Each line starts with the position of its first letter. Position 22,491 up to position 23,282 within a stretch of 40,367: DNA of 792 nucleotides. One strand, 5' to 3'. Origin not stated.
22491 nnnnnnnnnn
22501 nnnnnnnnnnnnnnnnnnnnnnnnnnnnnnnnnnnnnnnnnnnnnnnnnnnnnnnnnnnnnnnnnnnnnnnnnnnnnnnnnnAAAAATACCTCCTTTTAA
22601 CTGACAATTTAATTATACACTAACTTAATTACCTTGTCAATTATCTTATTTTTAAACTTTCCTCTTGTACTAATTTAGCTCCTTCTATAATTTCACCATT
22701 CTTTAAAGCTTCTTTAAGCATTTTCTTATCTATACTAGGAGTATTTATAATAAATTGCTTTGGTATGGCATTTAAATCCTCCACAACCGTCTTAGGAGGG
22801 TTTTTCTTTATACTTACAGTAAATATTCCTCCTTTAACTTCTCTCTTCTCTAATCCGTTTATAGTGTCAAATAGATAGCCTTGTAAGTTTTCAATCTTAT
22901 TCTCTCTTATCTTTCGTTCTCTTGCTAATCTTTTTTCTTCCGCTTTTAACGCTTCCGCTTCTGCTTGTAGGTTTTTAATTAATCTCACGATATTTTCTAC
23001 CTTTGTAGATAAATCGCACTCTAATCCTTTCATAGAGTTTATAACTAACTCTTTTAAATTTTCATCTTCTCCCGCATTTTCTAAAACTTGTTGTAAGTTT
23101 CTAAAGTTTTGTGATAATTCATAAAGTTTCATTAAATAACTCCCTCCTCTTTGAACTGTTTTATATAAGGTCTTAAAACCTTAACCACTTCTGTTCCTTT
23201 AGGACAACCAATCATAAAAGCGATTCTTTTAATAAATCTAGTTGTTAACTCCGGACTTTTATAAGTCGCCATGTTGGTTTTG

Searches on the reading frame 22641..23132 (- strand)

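Call 15: search_protein_families(library=pfam, proteins=[window:22641-23132:-], max_evalue=0.01)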
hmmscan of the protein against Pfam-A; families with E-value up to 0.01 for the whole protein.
window:22641-23132:- (163 aa): 3 families
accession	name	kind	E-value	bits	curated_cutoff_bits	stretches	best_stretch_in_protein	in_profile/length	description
PF05565.16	Sipho_Gp157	-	7.7e-43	146.7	28.6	1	2-163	1-162/162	Siphovirus Gp157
PF10473.14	CENP-F_leu_zip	-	0.0001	22.8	34.5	1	6-107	22-119/140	Leucine-rich repeats of kinetochore protein Cenp-F/LEK1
PF25557.1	GAUT_1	-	0.0099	16.6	22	0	5-42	33-70/77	Galacturonosyltransferase domain 1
